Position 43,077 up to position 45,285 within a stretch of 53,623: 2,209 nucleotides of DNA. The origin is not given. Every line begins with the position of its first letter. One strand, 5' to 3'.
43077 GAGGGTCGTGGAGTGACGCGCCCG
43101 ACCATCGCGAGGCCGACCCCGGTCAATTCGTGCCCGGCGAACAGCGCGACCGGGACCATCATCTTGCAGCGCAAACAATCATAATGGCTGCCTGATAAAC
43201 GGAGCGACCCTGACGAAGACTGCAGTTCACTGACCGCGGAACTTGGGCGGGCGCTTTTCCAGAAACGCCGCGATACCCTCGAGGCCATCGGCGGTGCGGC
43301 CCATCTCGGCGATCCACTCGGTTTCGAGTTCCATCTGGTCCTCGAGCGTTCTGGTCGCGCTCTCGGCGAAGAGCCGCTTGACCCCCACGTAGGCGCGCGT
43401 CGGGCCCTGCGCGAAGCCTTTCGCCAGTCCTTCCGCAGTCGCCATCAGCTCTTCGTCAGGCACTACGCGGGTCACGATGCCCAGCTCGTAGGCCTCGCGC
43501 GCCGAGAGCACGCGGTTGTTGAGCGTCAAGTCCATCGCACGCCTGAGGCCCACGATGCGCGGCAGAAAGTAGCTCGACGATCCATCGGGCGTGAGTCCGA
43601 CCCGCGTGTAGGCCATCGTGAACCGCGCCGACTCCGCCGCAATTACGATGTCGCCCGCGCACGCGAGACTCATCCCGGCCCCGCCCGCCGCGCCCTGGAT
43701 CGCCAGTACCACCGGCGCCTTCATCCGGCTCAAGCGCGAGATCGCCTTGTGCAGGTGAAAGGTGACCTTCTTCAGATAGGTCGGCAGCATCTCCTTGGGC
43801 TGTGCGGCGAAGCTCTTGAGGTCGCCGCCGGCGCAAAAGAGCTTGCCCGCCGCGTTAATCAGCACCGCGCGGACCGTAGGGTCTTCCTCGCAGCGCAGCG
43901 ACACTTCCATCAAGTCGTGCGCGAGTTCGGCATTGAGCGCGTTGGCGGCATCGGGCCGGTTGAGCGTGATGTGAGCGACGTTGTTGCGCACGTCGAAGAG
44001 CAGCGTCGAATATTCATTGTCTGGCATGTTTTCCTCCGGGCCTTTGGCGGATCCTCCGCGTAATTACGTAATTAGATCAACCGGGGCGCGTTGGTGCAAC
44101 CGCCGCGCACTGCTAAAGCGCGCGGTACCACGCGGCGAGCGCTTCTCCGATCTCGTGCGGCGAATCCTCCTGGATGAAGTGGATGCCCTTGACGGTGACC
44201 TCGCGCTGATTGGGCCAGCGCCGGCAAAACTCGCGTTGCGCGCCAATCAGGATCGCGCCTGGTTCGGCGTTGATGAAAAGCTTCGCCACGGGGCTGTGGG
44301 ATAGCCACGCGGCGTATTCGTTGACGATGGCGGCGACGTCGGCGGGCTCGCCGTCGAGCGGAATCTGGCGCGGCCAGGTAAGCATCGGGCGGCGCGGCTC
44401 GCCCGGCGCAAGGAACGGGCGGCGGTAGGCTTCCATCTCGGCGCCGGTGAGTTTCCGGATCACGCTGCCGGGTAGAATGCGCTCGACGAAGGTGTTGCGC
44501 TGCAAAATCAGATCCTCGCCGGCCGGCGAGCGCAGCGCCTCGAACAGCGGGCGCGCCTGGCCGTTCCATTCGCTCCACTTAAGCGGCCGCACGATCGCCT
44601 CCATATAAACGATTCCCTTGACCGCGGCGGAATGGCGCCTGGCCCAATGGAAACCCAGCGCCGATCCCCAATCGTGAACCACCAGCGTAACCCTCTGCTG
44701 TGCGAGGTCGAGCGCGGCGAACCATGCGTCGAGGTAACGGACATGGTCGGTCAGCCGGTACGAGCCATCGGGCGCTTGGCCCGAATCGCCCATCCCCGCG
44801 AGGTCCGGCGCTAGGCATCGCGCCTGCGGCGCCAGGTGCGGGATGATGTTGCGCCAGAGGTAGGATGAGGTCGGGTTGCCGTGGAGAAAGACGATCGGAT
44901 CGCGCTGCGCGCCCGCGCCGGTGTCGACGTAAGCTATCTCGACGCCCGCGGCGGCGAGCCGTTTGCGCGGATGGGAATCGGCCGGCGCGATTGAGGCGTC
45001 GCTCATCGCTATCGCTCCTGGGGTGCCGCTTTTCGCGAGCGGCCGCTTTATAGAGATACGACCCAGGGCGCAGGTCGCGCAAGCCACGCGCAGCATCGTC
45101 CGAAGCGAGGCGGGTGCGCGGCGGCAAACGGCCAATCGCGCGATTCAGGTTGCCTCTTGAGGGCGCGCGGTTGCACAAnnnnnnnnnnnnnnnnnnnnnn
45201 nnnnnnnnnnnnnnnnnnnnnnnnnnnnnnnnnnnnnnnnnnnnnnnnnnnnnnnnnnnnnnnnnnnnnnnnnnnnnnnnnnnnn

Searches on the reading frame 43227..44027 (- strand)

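Call 68: search_protein_families(library=pfam, proteins=[window:43227-44027:-], max_evalue=0.00001)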
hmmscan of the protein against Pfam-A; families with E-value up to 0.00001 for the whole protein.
window:43227-44027:- (266 aa): 2 families
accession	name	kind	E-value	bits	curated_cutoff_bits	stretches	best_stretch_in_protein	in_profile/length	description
PF00378.25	ECH_1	-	4e-60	203.7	27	1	14-265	3-250/251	Enoyl-CoA hydratase/isomerase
PF16113.10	ECH_2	-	1.7e-39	136.7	27.2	1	18-258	2-240/335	Enoyl-CoA hydratase/isomerase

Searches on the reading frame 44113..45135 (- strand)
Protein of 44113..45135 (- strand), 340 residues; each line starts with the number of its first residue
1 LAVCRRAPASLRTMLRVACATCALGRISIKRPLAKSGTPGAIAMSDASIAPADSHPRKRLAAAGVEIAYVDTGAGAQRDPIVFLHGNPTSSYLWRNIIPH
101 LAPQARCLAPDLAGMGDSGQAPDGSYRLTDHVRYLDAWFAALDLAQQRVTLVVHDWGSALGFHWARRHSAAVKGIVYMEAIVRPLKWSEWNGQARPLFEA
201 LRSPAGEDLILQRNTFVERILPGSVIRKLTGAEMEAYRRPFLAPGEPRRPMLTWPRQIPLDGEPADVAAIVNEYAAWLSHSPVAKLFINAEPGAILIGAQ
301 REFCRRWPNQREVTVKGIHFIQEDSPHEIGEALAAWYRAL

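Call 68: search_protein_families(library=pfam, proteins=[window:44113-45135:-], max_evalue=0.00001)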
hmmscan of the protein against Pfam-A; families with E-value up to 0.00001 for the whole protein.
window:44113-45135:- (340 aa): 2 families
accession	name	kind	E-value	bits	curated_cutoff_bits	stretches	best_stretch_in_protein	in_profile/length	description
PF00561.26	Abhydrolase_1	-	1.4e-28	100.6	25.8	1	80-200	2-122/245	alpha/beta hydrolase fold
PF12697.13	Abhydrolase_6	-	6e-16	60.2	26.3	1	81-329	1-214/217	Alpha/beta hydrolase family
